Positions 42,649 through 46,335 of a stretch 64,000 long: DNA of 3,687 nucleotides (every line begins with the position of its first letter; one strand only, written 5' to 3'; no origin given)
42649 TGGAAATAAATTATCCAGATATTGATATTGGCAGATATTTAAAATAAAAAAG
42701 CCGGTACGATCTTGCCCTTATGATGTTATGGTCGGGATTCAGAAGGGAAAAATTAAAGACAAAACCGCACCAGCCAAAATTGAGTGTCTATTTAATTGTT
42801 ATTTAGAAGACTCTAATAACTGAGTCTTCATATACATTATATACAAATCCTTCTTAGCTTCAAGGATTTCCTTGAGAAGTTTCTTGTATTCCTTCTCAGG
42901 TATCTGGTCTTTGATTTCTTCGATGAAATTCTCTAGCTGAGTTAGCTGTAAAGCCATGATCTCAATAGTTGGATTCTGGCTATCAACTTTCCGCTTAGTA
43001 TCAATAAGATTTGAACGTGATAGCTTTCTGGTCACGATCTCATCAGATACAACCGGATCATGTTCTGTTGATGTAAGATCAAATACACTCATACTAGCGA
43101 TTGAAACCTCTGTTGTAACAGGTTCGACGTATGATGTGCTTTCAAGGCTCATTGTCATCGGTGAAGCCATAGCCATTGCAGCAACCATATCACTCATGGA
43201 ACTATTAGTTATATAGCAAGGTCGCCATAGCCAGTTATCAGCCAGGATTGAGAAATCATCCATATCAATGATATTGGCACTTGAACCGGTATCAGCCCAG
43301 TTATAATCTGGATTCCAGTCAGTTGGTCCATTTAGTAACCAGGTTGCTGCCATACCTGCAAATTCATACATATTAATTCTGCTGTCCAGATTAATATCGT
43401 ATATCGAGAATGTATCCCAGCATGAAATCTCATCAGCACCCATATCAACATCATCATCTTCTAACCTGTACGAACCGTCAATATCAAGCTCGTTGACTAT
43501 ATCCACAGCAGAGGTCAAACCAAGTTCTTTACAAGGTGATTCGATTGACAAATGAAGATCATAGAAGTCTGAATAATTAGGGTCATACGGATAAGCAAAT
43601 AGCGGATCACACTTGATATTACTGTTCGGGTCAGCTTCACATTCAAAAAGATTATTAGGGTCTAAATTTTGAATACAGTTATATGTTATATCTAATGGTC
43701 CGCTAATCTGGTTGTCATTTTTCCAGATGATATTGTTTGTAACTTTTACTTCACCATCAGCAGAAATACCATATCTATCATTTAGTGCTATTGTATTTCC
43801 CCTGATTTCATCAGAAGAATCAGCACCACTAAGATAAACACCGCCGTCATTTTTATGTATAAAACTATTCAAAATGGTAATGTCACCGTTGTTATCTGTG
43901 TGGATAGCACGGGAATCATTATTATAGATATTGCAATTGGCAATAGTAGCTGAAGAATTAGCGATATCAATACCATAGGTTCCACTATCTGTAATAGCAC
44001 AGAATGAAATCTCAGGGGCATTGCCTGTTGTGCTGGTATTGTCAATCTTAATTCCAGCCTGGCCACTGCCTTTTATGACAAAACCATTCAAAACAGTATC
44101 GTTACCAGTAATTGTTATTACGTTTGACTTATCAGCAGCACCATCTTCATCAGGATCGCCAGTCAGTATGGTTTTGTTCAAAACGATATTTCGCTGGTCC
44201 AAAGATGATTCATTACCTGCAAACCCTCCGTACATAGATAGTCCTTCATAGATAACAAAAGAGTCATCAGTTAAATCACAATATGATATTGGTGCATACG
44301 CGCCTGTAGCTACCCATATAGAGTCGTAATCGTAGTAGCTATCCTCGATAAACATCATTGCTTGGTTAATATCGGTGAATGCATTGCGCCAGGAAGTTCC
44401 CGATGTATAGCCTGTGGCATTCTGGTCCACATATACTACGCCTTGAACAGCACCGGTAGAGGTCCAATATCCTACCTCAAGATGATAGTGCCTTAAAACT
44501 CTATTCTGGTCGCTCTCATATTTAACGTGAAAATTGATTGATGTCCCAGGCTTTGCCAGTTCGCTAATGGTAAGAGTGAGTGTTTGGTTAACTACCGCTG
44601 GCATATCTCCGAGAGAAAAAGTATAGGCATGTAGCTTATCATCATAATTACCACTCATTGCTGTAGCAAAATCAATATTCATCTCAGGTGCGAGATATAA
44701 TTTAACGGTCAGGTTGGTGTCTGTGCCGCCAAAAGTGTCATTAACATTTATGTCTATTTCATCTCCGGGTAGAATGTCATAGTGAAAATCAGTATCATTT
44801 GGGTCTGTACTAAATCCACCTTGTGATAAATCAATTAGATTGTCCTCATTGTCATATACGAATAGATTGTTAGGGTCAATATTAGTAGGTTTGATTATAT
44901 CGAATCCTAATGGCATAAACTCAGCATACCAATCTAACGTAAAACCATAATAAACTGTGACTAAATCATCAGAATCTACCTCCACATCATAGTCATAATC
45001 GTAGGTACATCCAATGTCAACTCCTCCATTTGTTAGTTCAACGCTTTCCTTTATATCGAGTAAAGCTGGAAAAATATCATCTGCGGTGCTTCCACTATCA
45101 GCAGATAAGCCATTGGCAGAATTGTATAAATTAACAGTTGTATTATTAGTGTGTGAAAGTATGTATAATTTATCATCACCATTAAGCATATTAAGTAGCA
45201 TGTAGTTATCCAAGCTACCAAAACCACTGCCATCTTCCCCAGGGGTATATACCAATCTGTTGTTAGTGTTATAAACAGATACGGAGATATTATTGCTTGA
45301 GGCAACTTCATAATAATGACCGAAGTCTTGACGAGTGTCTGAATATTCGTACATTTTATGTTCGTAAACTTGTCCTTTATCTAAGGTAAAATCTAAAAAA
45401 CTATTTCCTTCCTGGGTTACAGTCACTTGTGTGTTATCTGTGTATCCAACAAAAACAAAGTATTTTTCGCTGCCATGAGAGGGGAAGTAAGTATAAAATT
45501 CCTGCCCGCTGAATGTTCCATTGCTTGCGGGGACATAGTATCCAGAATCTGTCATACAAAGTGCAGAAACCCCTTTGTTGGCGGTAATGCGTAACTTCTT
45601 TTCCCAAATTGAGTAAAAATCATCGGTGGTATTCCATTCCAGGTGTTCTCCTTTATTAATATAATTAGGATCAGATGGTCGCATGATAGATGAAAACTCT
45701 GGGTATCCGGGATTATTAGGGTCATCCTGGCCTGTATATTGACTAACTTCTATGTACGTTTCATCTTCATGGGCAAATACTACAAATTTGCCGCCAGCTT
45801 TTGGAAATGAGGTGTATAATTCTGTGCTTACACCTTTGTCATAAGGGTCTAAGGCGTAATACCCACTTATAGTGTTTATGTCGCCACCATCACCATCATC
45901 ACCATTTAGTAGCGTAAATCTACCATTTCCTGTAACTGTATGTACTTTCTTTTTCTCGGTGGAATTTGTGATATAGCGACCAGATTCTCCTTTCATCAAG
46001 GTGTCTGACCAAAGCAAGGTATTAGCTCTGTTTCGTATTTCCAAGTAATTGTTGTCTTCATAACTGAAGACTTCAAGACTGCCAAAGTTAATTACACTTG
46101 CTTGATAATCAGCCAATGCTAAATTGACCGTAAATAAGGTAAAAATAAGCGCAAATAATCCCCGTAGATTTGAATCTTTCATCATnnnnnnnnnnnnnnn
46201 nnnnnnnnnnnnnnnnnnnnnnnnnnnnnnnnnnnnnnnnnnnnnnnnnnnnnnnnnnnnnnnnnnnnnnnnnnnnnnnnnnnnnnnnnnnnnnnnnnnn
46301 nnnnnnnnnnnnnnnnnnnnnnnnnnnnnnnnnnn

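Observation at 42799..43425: Conserved ~200-aa C-terminal module shared by three otherwise divergent large proteins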

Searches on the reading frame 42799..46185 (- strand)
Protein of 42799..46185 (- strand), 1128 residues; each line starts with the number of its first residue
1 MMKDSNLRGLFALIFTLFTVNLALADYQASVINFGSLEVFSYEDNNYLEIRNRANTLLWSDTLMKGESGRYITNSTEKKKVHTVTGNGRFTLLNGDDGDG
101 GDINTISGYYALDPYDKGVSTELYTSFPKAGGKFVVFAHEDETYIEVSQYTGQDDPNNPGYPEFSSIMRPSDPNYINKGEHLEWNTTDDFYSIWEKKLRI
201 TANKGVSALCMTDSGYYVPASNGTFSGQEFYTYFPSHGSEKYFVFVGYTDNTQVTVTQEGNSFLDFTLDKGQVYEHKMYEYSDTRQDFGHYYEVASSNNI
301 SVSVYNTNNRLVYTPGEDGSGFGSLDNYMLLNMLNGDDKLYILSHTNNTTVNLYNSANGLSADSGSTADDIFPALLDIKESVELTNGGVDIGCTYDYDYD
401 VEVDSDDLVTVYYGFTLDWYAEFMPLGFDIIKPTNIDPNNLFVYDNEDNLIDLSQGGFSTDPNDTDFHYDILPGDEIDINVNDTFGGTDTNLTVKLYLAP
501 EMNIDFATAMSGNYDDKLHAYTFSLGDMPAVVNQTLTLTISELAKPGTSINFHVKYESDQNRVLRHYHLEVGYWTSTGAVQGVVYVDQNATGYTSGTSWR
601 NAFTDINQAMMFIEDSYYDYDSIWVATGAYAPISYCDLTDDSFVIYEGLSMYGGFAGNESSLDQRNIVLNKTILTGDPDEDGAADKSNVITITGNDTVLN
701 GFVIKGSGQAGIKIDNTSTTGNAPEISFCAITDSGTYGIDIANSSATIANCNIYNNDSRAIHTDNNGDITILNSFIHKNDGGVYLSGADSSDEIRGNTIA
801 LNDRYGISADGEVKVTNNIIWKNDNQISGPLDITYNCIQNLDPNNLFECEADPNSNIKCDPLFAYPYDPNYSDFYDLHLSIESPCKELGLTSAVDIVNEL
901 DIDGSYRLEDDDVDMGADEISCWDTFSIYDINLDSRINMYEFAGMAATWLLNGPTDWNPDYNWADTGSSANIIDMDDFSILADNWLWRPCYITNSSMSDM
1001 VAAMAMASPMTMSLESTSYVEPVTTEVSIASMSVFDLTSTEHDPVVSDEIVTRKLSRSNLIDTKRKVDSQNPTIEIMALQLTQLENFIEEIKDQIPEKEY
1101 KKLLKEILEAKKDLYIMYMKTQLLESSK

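Call 6: search_protein_families(library=pfam, proteins=[window:42799-46185:-], max_evalue=0.1)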
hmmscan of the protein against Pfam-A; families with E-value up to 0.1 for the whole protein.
window:42799-46185:- (1128 aa): 3 families
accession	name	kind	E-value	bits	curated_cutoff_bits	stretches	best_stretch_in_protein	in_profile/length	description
PF13229.12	Beta_helix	-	2.4e-13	50.4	25.9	1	690-825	3-140/158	Right handed beta helix region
PF05048.19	NosD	-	1.9e-07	31.2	23.6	1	679-828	37-177/212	Periplasmic copper-binding protein (NosD)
PF23908.1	DUF7250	-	0.067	13.8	27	0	552-604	39-93/103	Domain of unknown function (DUF7250)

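Call 7: search_protein_families(library=ncbifam, proteins=[window:42799-46185:-], max_evalue=0.1)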
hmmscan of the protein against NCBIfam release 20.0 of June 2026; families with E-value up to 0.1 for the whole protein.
window:42799-46185:- (1128 aa): 0 families

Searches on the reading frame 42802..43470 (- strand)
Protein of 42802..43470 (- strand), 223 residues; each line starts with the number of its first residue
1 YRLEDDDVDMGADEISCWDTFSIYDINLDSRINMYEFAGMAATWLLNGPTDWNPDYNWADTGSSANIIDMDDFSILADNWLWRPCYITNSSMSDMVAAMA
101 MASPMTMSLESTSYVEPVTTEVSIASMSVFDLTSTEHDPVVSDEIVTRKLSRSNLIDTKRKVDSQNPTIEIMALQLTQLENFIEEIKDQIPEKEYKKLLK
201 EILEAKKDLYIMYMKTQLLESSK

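Call 11: search_protein_families(library=pfam, proteins=[window:42802-43470:-], max_evalue=10)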
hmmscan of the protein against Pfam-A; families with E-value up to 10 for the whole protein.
window:42802-43470:- (223 aa): 2 families
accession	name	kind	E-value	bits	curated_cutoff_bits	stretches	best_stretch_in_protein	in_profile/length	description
PF24099.1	RBD_DGKtheta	-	0.042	14.4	27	1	179-210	4-35/80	Diacylglycerol kinase theta, RNA-binding domain-like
PF24627.1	PUMA_CC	-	1.2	9.6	30.1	1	148-187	32-70/74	PUMA coiled-coil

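Call 15: find_homologous_proteins(query=A1, max_evalue=0.001)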
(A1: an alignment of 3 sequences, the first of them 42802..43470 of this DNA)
Query A1 (3 sequences) (223 aa, profile of the alignment): 39 proteins with E <= 0.001 among 2424 candidates.
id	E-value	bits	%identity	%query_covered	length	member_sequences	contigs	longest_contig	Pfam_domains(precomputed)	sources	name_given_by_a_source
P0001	3.6e-64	234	34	50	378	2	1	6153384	-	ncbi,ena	-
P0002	2.4e-50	189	27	64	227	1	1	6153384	-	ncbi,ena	-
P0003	2.7e-49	186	37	39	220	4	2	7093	-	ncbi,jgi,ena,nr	ncbi:MAG: hypothetical protein DRP65_12055 [Planctomycetota bacterium]|nr:MAG: hypothetical protein 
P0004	2.0e-46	176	37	39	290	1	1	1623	-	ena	-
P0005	1.7e-45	173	38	38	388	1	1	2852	-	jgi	jgi:hypothetical protein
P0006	3.8e-41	159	28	54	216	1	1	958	-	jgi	jgi:hypothetical protein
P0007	6.8e-41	158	33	47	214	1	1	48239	-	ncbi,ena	-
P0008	1.6e-38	151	34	46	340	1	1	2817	-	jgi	jgi:hypothetical protein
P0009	5.0e-37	146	39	38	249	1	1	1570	-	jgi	-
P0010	2.3e-32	130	25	80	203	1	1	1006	-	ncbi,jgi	jgi:hypothetical protein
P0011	1.4e-30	125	30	58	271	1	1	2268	-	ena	-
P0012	4.4e-30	123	29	48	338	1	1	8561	-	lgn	-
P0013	6.7e-29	119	28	38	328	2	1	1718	-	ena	-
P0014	1.5e-27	115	32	59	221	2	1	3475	-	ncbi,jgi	jgi:hypothetical protein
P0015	1.0e-26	112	29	56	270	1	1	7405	-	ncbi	-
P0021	1.1e-23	102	29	48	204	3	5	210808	-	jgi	jgi:hypothetical protein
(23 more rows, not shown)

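Call 19: find_encoding_contigs(protein=P0001, flank=10000, max_places=3)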
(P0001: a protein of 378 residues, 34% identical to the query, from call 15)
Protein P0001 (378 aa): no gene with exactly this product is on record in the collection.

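Call 20: find_encoding_contigs(protein=P0002, flank=10000, max_places=3)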
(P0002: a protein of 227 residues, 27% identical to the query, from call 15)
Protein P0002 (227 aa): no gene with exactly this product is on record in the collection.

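Call 32: find_encoding_contigs(protein=P0021, flank=10000, max_places=3)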
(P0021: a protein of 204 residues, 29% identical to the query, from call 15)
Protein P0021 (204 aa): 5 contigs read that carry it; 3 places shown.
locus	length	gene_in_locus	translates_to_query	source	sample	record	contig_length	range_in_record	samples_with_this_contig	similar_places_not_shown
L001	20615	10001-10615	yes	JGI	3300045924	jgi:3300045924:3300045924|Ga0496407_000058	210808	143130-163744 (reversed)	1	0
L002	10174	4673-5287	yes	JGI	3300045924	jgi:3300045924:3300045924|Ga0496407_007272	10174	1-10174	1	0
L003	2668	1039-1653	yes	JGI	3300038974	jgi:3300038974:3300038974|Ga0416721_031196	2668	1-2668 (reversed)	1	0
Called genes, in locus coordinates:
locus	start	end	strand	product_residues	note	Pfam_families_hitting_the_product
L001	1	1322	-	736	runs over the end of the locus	PF03417:AAT (weak), PF00326:Peptidase_S9 (weak)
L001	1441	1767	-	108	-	-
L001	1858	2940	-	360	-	PF01408:GFO_IDH_MocA, PF22725:GFO_IDH_MocA_C3, PF02894:GFO_IDH_MocA_C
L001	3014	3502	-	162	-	PF01750:HycI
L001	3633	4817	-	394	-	-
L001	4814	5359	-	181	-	PF04542:Sigma70_r2, PF08281:Sigma70_r4_2 (weak)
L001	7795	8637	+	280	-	PF13229:Beta_helix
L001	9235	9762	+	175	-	-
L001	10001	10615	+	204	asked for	-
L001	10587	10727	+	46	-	-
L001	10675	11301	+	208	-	-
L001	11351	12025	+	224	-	-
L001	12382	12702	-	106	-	-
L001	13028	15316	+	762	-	PF16586:DUF5060, PF00150:Cellulase, PF26410:GH5_mannosidase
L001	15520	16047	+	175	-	PF04542:Sigma70_r2, PF08281:Sigma70_r4_2 (faint)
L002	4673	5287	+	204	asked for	-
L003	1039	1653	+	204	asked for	-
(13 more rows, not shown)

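Call 54: search_protein_families(library=pfam, proteins=[P0005, P0006, P0014], max_evalue=1)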
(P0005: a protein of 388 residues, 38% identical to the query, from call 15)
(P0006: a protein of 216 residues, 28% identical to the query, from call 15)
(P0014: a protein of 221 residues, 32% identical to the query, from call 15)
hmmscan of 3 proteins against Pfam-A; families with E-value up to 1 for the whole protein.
P0005 (388 aa): 3 families
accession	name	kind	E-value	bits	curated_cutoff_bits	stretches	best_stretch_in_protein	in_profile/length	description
PF00036.39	EF-hand_1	-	0.0082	16.1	25.4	0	140-160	7-27/29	EF hand domain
PF13405.12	EF-hand_6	-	0.014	15.5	25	0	140-160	7-27/30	EF-hand domain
PF13202.12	EF-hand_5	-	0.041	13.8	25.9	1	141-158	7-24/25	EF hand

P0006 (216 aa): 0 families

P0014 (221 aa): 0 families

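Call 81: predict_structure(alignment_id=A5)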
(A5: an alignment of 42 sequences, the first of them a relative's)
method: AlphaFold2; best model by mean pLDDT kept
length: 388 residues; sequences in the alignment: 42
mean_pLDDT: 77.0   pTM: 0.41
mean pLDDT of the five models: 77.0, 75.7, 73.1, 71.0, 69.6
residues with pLDDT >= 90: 135; 70-90: 136; 50-70: 72; < 50: 45
segments of 3 or more residues with pLDDT < 50: 1-4, 23-26, 38-42, 299-326
pLDDT, mean of each block of 10 residues (from residue 1): 46 57 51 52 54 69 84 90 67 71 86 90 75 59 89 95 92 93 93 84 79 76 94 92 89 92 94 93 84 58 38 39 55 85 87 89 88 93 81
secondary structure, 60 per line:
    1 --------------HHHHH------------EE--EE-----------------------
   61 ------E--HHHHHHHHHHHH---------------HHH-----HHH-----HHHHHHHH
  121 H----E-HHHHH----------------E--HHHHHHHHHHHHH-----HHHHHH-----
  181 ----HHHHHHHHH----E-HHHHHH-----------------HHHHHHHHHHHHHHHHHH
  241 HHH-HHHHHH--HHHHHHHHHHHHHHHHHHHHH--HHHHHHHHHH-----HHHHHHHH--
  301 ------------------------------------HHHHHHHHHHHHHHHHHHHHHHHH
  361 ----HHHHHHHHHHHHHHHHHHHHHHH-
elements in order: H15-19 H70-81 H113-121 H128-132 H152-164 H170-175 H185-193 H200-205 H223-243 H245-250 H253-273 H276-285 H291-298 H337-360 H365-387

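Call 83: fold_search(model_id=the predicted structure, library=pdb)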
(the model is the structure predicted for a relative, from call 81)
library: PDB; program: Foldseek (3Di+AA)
matches with E <= 10: 68; with E <= 0.001: 0
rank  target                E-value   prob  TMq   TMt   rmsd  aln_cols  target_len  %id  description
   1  9i38_MODEL_1_A        8.2e-01  0.44  0.12  0.36  14.8       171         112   12  Solution structure of the de novo designed monoheme protein m4D2 with bound iron(III) 2,4-dimethyldeuteroporph (released 2026-02-04)
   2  5e37_C                1.4e+00  0.06  0.08  0.10  17.8       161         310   17  Redox protein from Chlamydomonas reinhardtii (released 2016-06-22)
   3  6vme_W                1.7e+00  0.80  0.16  0.50   3.6        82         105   10  Human ESCRT-I heterotetramer headpiece (released 2020-05-20)
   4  6mue_A                1.8e+00  0.04  0.08  0.16  13.2       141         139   16  Voltage-gated sodium channel NaV1.4 IQ domain in complex with Ca2+/Calmodulin (released 2019-05-08)
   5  6vme_X                1.9e+00  0.66  0.14  0.46   4.3        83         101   11  Human ESCRT-I heterotetramer headpiece (released 2020-05-20)
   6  2f6m_D                1.9e+00  0.33  0.14  0.42   7.9        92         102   11  Structure of a Vps23-C:Vps28-N subcomplex (released 2006-04-18)
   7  6vme_U                2.4e+00  0.57  0.14  0.45   4.4        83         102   11  Human ESCRT-I heterotetramer headpiece (released 2020-05-20)
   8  6vme_V                2.5e+00  0.63  0.15  0.48   3.9        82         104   11  Human ESCRT-I heterotetramer headpiece (released 2020-05-20)
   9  6vme_Y                3.1e+00  0.57  0.15  0.50   3.8        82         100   11  Human ESCRT-I heterotetramer headpiece (released 2020-05-20)
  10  5e37_A                3.1e+00  0.03  0.08  0.10  17.9       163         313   18  Redox protein from Chlamydomonas reinhardtii (released 2016-06-22)
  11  6vme_E                3.3e+00  0.51  0.15  0.46   4.4        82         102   11  Human ESCRT-I heterotetramer headpiece (released 2020-05-20)
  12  3kcp_A                3.6e+00  0.69  0.13  0.16   2.6        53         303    9  Crystal structure of interacting Clostridium thermocellum multimodular components (released 2010-02-09)
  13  2f6m_B                3.8e+00  0.15  0.14  0.37   6.7       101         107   13  Structure of a Vps23-C:Vps28-N subcomplex (released 2006-04-18)
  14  2b59_B                4.3e+00  0.63  0.13  0.29   2.6        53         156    9  The type II cohesin dockerin complex (released 2005-10-11)
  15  5g5d_B                4.3e+00  0.60  0.13  0.30   2.5        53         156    9  Crystal Structure of the CohScaC2-XDocCipA type II complex from Clostridium thermocellum (released 2017-04-05)
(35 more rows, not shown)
